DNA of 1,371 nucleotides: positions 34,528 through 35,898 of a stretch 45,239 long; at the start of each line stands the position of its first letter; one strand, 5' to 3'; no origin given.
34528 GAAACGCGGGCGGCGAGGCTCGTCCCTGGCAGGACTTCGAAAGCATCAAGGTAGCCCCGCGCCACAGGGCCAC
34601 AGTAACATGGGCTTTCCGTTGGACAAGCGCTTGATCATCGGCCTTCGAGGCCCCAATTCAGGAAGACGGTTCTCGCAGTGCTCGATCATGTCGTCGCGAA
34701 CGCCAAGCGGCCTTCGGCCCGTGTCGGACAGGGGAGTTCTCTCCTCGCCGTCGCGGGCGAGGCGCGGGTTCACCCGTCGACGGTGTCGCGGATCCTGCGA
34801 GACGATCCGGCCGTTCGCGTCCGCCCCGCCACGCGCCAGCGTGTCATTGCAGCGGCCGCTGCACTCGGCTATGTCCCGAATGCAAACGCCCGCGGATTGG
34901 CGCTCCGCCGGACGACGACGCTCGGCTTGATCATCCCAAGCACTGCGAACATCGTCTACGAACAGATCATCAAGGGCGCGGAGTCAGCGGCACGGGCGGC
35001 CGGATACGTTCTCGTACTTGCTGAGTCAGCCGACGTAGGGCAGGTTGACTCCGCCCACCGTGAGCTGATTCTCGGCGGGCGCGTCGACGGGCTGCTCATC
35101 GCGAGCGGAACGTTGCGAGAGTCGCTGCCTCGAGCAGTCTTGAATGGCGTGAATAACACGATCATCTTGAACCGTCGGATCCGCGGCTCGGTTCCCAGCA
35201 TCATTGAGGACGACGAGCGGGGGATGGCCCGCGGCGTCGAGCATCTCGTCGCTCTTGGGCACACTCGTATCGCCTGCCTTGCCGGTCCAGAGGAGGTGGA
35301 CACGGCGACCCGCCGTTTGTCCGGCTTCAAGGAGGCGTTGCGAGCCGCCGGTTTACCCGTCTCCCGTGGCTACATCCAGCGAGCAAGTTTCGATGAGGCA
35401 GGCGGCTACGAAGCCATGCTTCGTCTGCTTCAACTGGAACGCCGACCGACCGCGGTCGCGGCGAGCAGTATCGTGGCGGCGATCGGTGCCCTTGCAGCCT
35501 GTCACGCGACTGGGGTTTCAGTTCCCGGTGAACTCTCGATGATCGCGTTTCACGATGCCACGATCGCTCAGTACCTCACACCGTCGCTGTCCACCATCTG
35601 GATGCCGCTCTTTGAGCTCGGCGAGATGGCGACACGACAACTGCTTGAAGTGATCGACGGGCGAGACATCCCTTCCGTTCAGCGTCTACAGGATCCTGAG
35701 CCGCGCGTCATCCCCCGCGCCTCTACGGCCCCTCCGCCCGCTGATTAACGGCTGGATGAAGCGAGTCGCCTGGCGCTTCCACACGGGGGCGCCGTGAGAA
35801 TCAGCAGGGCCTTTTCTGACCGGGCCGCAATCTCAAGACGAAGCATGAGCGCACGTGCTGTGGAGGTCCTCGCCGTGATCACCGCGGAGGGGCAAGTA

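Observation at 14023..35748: An exact LacI-type palindrome at three promoter-like positions ties a 21.7-kb, 20-gene block into one putative regulon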

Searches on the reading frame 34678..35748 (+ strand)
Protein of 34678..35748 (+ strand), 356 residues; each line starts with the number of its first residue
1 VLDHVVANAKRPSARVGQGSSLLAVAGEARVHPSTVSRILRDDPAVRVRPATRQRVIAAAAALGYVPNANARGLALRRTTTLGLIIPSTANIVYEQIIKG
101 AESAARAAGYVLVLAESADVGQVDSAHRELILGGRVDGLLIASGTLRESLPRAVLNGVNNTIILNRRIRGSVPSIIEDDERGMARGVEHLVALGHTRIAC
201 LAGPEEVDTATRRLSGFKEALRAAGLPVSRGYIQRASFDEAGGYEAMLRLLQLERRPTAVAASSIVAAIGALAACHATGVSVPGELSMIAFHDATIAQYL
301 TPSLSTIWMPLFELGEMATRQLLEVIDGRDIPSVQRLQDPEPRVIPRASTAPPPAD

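Call 9: search_protein_families(library=pfam, proteins=[window:34678-35748:+])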
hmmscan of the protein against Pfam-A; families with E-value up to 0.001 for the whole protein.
window:34678-35748:+ (356 aa): 4 families
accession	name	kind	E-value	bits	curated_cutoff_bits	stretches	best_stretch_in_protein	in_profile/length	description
PF13377.12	Peripla_BP_3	-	1.3e-37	129.9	26.5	1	187-350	1-167/167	Periplasmic binding protein-like domain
PF00532.27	Peripla_BP_1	-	8.2e-27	94.8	22.2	1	80-328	2-264/281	Periplasmic binding proteins and sugar binding domain of LacI family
PF00356.27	LacI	-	1e-10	41.7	27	1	25-68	5-46/46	Bacterial regulatory proteins, lacI family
PF13407.12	Peripla_BP_4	-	5.2e-08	33.2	35.1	1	83-329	2-257/258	Periplasmic binding protein domain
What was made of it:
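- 34678..35748 (+): LacI-family regulator gene (356 aa), the proposed cognate repressor, autoregulated through O3. Pfam LacI HTH, Peripla_BP_1 and Peripla_BP_3 (call 9).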

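Call 10: find_homologous_proteins(query=window:34678-35748:+, max_evalue=1e-30)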
Query window:34678-35748:+ (356 aa): 361 proteins with E <= 1e-30 among 8000 candidates; the best 120 are listed.
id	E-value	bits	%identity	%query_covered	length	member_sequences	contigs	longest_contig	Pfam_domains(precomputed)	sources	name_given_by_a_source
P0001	5.9e-220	747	100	100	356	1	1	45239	PF13377.13,PF00532.28,PF00356.28,PF13407.13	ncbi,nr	ncbi:MAG: transcriptional regulator [Acidimicrobiaceae bacterium]|nr:transcriptional regulator [Acid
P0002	3.8e-188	643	86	100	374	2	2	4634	PF13377.13,PF00532.28,PF00356.28,PF13407.13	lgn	-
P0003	4.0e-177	606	81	99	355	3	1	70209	PF13377.13,PF00532.28,PF00356.28,PF13407.13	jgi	jgi:LacI family transcriptional regulator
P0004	5.2e-165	566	76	99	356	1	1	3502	PF13377.13,PF00532.28,PF00356.28,PF13407.13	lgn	-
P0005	1.5e-153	529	73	97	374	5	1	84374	PF13377.13,PF00532.28,PF00356.28,PF13407.13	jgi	-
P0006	8.2e-148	510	71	95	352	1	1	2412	PF13377.13,PF00532.28,PF00356.28,PF13407.13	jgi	jgi:LacI family transcriptional regulator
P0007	1.1e-147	510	71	94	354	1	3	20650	PF13377.13,PF00532.28,PF00356.28,PF13407.13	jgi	jgi:LacI family transcriptional regulator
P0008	3.2e-147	508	71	94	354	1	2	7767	PF13377.13,PF00532.28,PF00356.28,PF13407.13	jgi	jgi:LacI family transcriptional regulator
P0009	3.7e-147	508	71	94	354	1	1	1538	PF13377.13,PF00532.28,PF00356.28,PF13407.13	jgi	jgi:LacI family transcriptional regulator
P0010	6.2e-147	507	72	94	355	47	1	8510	PF13377.13,PF00532.28,PF00356.28,PF13407.13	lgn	-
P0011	4.2e-146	504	69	99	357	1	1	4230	PF13377.13,PF00532.28,PF00356.28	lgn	-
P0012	4.6e-146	504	71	94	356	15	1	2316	PF13377.13,PF00532.28,PF00356.28,PF13407.13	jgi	jgi:LacI family transcriptional regulator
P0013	7.0e-146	504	70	96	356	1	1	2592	PF13377.13,PF00532.28,PF00356.28,PF13407.13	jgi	jgi:LacI family transcriptional regulator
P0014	7.2e-146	504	73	90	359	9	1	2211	PF13377.13,PF00532.28,PF00356.28,PF13407.13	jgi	jgi:LacI family transcriptional regulator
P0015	8.9e-146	503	70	96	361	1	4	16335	PF13377.13,PF00532.28,PF00356.28,PF13407.13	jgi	jgi:LacI family transcriptional regulator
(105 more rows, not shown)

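Call 14: find_related_loci(query=A1, collection=genome_contigs, flank=10000)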
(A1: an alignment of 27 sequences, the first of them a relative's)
Query A1 (356 aa) in genome_contigs; peptide patterns used: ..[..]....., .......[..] (x = any residue, [..] = any of these).
77 stretches matched a pattern; 8 encode a relative of the query (tblastn E <= 1e-3); 8 distinct loci.
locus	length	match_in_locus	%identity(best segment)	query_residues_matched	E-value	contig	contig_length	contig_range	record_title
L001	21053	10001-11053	81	1-351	3e-180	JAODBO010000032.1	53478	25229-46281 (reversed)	MAG: Acidimicrobiaceae bacterium isolate RYN_46 scaffold_633218, whole genome shotgun sequence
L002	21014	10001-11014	67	19-356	6e-151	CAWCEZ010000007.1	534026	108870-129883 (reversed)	MAG: uncultured Acidimicrobiaceae bacterium isolate MFD09495.bin.2.2 genome assembly, contig: contig_571, whole genome s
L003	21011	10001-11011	71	17-353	3e-150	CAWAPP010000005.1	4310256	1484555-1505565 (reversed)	MAG: uncultured Actinomycetota bacterium isolate MFD04463.bin.2.107 genome assembly, contig: contig_4104, whole genome s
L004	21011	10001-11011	70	17-353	4e-147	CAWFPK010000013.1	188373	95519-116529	MAG: uncultured Actinomycetota bacterium isolate MFD01689.bin.2.72 genome assembly, contig: contig_45707, whole genome s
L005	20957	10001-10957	51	34-353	9e-95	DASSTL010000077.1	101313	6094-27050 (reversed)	MAG TPA_asm: Nocardioides sp. isolate SMAG_U540 k141_2019103, whole genome shotgun sequence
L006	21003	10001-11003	66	20-353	1e-124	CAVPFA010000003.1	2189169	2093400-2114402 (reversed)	MAG: uncultured Acidimicrobiaceae bacterium isolate MFD10071.bin.2.60 genome assembly, contig: contig_32026, whole genom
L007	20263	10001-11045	60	7-353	4e-80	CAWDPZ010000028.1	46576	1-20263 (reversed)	MAG: uncultured Acidimicrobiaceae bacterium isolate MFD04780.bin.2.54 genome assembly, contig: contig_21786, whole genom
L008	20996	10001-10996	34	20-353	9e-50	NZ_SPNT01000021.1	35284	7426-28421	Nitratireductor sp. XY-223 NODE_21_length_35284_cov_54.364389, whole genome shotgun sequence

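Call 18: find_related_loci(query=A1, collection=metagenome_contigs, flank=10000)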
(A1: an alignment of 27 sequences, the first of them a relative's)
Query A1 (356 aa) in metagenome_contigs; peptide patterns used: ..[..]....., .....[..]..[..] (x = any residue, [..] = any of these).
221 stretches matched a pattern; 55 encode a relative of the query (tblastn E <= 1e-3); 55 distinct loci.
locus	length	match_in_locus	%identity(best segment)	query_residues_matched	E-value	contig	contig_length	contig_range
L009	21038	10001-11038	73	8-353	4e-157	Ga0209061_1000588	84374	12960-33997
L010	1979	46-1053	72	18-353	2e-165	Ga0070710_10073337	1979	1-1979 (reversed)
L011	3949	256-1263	72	18-353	2e-158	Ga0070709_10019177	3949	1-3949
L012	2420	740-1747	72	18-353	4e-163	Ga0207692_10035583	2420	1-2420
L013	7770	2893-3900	71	18-353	4e-153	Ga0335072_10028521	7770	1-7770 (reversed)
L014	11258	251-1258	71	18-353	5e-153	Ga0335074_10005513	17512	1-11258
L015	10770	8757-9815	65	1-353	2e-150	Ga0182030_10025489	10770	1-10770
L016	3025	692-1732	67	11-356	9e-158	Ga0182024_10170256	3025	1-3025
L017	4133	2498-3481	70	20-347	6e-154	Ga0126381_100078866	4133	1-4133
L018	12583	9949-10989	67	8-353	2e-149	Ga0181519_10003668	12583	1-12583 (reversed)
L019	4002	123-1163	67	8-353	1e-153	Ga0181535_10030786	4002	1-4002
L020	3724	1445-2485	66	8-353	4e-154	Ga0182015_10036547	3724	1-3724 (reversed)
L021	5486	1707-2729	70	13-353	6e-149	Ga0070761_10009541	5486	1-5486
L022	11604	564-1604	67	8-353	1e-144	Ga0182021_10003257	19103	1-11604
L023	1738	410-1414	68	20-354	3e-156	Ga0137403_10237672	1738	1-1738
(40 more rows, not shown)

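Call 51: search_protein_families(library=ncbifam, proteins=[window:34678-35748:+], max_evalue=0.00001)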
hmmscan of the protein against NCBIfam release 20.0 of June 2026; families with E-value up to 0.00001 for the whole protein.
window:34678-35748:+ (356 aa): 17 families
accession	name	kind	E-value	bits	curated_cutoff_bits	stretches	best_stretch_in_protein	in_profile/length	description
NF008269.0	PRK11041.1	equivalog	3.8e-57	193.9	436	1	22-353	12-340/342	DNA-binding transcriptional regulator CytR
NF007743.0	PRK10423.1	equivalog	2.6e-55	187.8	531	1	24-348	6-328/330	ribose operon transcriptional repressor RbsR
TIGR01481.1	ccpA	equivalog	7.5e-50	170.2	442.35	1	24-331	7-312/330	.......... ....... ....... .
NF047341.1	lactose_RbsR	equivalog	3.4e-49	167.9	382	1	24-350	7-328/331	ribose utilization transcriptional repressor RbsR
NF007979.0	PRK10703.1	equivalog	2.6e-47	161.6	501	1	24-350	6-331/341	HTH-type transcriptional repressor PurR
NF007075.0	PRK09526.1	subfamily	4e-47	160.8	340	1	21-353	7-334/358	LacI family DNA-binding transcriptional regulator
NF008002.0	PRK10727.1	equivalog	1.9e-46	158.8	557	1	25-353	7-332/341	HTH-type transcriptional regulator GalR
NF007706.0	PRK10401.1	equivalog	1.4e-40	139.6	555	1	25-328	7-309/346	HTH-type transcriptional regulator GalS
NF052440.1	TransRegGNTRPSEAE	equivalog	7.7e-38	130.4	400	1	21-333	7-318/333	HTH-type transcriptional regulator GntR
NF051853.1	TransRegUriRCory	equivalog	1.8e-36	125.9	550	1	22-338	3-313/327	transcriptional regulator UriR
TIGR02417.1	fruct_sucro_rep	subfamily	1.4e-31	110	389.55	1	28-337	8-319/327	D-fructose-responsive transcription factor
NF008452.0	PRK11303.1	equivalog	2.9e-29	102.3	385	1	33-328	14-310/332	catabolite repressor/activator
NF007449.0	PRK10014.1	subfamily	1.7e-27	96.4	310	1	24-333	11-329/342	Mal regulon transcriptional regulator MalI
NF047913.1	TransRegIdnR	equivalog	6.6e-25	88.1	500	1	21-332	7-315/331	DNA-binding transcriptional regulator IdnR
NF011563.0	PRK14987.1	equivalog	1.2e-23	83.9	433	1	23-331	9-314/331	gluconate operon transcriptional repressor GntR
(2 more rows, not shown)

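Call 65: search_solved_structures(query=window:34678-35748:+, max_evalue=1e-20, show_alignments=2)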
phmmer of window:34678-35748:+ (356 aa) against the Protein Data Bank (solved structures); distinct sequences matched with E-value up to 1e-20: 45.
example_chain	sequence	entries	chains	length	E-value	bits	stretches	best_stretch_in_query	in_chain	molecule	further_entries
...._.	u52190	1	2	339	8.4e-49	169.7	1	23-329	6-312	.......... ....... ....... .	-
3oqm_A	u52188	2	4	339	8.5e-49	169.7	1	23-329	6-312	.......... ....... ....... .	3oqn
1rzr_G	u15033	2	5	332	2.9e-48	168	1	23-332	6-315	Glucose-resistance amylase regulator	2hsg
1zvv_A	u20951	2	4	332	3.7e-48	167.6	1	23-331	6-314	Glucose-resistance amylase regulator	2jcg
9ny7_A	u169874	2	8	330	9.4e-44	153.1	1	24-338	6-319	Ribose operon repressor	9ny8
3kke_A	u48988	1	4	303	6e-41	143.9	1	68-354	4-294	LacI family Transcriptional regulator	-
1jh9_A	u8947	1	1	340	3.6e-40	141.4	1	24-354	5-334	PURINE NUCLEOTIDE SYNTHESIS REPRESSOR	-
1bdh_A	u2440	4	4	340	3.9e-40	141.3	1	24-354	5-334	PROTEIN (PURINE REPRESSOR) | PROTEIN (PURINE NUCLEOTIDE SYNTHESIS REPRESSOR) | PURINE NUCLEOTIDE SYNTHESIS REPRESSOR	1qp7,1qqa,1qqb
2pua_A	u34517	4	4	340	7.3e-40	140.4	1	24-354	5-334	PURINE REPRESSOR | PROTEIN (PURINE REPRESSOR)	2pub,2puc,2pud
1jft_A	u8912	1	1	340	1.3e-39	139.6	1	24-354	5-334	PURINE NUCLEOTIDE SYNTHESIS REPRESSOR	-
2pue_A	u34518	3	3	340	1.4e-39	139.5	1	24-354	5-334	PROTEIN (PURINE REPRESSOR ) | PROTEIN (PURINE REPRESSOR)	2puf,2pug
1jfs_A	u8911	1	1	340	1.6e-39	139.2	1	24-354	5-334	PURINE NUCLEOTIDE SYNTHESIS REPRESSOR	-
1bdi_A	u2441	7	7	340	1.9e-39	139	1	24-354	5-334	PROTEIN (PURINE REPRESSOR) | PROTEIN (PURINE NUCLEOTIDE SYNTHESIS REPRESSOR)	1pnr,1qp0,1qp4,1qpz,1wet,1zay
1vpw_A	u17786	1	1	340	3.6e-39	138.1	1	24-354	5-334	PURINE REPRESSOR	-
2o20_A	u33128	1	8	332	4e-38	134.7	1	22-341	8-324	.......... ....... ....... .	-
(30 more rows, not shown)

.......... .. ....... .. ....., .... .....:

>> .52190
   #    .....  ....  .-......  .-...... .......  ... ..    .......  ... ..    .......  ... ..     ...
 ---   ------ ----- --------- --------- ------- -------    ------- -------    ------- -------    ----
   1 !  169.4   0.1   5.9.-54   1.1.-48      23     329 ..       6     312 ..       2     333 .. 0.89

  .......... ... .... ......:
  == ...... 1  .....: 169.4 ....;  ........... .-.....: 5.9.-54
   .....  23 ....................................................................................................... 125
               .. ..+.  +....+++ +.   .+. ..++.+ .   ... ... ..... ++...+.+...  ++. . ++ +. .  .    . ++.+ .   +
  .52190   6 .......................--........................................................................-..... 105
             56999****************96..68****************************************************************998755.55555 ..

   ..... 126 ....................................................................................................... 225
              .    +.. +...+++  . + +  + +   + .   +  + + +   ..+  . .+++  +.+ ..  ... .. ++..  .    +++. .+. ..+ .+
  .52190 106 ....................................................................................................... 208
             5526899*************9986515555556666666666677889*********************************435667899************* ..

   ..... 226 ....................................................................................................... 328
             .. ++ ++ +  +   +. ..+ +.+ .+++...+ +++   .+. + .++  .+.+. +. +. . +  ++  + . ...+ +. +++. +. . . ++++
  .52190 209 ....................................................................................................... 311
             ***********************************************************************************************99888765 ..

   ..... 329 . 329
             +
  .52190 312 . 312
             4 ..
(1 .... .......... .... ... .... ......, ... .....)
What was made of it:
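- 34678..35748 (+): It aligns over its full length to CcpA, RbsR and PurR structures, including the hinge sequence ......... (call 65).
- On LacI/GalR family repressor-operator system: It aligns with the CcpA HTH (call 65). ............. aligns with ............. of CcpA (call 65).
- The regulator has a LacI HTH, a hinge with the leucine lever and a PBP-type effector domain (calls 9, 65).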
